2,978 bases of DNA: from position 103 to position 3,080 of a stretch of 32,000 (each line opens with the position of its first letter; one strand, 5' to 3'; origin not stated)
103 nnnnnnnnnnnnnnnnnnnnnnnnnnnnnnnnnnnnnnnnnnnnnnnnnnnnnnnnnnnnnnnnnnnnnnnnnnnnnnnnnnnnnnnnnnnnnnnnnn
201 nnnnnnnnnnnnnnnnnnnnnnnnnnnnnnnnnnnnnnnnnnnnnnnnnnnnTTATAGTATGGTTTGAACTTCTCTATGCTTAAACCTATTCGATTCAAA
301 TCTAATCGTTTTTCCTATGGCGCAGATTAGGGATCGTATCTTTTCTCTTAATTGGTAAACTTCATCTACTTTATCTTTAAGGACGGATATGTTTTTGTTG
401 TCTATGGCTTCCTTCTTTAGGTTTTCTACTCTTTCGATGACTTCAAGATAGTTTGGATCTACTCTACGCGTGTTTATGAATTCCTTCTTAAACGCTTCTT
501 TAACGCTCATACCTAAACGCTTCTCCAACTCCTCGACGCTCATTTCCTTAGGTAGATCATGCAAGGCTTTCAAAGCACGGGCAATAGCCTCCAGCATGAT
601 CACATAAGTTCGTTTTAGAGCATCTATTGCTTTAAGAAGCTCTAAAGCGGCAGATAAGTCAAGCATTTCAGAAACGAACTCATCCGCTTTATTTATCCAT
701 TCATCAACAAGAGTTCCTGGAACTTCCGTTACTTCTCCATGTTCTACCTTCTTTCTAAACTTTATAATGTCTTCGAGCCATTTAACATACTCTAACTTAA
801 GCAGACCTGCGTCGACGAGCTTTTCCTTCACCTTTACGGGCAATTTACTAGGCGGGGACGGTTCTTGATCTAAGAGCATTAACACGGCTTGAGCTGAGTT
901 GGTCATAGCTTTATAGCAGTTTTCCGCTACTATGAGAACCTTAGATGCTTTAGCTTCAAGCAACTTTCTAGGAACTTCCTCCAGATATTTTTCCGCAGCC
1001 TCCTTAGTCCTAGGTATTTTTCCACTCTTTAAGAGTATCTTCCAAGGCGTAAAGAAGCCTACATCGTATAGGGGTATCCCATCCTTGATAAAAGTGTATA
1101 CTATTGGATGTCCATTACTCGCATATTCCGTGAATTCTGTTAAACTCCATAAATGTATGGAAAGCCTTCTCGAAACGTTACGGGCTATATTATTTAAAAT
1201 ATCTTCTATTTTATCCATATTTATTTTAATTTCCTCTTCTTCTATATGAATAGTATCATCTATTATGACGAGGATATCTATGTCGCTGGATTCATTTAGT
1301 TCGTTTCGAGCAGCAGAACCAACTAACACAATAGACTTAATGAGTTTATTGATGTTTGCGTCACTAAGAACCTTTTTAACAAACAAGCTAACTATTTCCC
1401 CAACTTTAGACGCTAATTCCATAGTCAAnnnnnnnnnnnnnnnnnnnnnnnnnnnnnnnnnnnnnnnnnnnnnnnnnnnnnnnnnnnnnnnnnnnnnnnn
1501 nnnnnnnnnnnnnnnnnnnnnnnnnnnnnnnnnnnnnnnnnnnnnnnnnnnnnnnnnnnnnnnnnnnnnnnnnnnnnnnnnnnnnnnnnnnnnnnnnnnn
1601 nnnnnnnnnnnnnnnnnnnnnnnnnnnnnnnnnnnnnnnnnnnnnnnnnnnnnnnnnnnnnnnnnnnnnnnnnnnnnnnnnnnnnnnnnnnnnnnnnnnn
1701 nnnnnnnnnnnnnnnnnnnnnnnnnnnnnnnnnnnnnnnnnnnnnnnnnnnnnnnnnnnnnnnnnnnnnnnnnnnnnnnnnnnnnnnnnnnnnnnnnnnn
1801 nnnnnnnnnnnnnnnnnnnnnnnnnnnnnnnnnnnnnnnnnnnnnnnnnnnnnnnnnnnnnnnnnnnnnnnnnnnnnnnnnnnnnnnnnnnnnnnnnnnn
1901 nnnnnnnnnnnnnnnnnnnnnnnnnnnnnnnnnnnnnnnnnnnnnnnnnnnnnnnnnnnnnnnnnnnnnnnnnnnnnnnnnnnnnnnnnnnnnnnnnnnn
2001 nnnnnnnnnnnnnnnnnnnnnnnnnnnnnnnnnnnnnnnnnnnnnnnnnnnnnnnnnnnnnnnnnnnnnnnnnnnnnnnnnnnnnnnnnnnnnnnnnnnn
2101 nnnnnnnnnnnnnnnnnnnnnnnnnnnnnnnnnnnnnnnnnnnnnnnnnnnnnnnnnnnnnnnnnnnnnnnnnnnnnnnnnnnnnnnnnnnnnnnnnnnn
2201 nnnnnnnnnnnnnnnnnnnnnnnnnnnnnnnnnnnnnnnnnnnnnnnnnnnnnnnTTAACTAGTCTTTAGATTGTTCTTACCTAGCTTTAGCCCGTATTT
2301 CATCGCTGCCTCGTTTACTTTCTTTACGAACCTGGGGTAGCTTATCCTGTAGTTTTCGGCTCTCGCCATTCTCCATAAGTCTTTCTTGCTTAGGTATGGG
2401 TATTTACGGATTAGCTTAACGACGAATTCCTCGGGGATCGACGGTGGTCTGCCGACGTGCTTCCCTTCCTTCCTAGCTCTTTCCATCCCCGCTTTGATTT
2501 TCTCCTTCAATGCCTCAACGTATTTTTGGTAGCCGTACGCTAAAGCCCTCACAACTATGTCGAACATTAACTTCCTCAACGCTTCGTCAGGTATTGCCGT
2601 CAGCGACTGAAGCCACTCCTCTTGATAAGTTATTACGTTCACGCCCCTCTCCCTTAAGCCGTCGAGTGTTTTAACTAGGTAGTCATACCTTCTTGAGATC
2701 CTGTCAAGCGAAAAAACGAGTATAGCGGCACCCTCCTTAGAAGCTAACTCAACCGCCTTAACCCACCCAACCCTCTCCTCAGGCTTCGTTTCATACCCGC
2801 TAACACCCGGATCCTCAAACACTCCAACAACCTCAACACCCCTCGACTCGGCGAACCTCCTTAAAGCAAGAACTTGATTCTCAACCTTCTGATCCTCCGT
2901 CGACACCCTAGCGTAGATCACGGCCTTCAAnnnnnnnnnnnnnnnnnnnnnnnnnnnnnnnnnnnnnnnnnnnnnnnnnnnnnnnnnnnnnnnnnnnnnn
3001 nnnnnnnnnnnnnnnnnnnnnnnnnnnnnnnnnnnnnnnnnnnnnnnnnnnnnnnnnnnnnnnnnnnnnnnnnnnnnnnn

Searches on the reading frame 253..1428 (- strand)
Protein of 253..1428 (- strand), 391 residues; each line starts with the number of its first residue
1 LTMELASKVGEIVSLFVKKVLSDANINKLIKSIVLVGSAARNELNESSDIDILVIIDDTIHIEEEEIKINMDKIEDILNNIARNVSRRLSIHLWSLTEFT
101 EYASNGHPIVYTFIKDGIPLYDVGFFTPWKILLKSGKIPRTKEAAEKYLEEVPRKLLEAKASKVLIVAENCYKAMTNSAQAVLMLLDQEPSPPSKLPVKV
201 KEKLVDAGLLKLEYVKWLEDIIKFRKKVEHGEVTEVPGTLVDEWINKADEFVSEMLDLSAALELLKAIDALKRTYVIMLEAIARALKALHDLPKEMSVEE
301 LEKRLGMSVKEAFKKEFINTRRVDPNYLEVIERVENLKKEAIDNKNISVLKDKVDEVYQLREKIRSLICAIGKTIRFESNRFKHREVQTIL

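Call 10: search_protein_families(library=pfam, proteins=[window:253-1428:-], max_evalue=0.01)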
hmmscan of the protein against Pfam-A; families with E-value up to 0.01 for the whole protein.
window:253-1428:- (391 aa): 3 families
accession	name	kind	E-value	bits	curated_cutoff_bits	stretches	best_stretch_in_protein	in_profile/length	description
PF01909.29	NTP_transf_2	-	6.2e-09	36.6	21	1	28-82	13-68/93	Nucleotidyltransferase domain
PF18765.7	Polbeta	-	4e-08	33.8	26.9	1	27-77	10-58/93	Polymerase beta, Nucleotidyltransferase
PF22600.2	MTPAP-like_central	-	0.0093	16.5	27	0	32-83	41-91/139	Poly(A) RNA polymerase, mitochondrial-like, central palm domain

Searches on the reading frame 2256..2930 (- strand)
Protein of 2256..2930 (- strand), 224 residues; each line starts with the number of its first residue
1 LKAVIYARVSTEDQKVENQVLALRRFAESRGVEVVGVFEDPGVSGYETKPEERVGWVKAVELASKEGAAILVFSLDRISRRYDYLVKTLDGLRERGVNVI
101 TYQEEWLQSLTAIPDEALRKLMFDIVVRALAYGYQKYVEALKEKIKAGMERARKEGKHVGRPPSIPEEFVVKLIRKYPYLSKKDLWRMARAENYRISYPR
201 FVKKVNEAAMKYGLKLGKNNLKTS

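Call 10: search_protein_families(library=pfam, proteins=[window:2256-2930:-], max_evalue=0.01)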
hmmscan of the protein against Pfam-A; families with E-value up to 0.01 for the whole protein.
window:2256-2930:- (224 aa): 1 family
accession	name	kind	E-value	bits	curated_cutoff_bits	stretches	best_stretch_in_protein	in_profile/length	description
PF00239.26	Resolvase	-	6.5e-27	94.8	23.3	1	3-158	1-145/145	Resolvase, N terminal domain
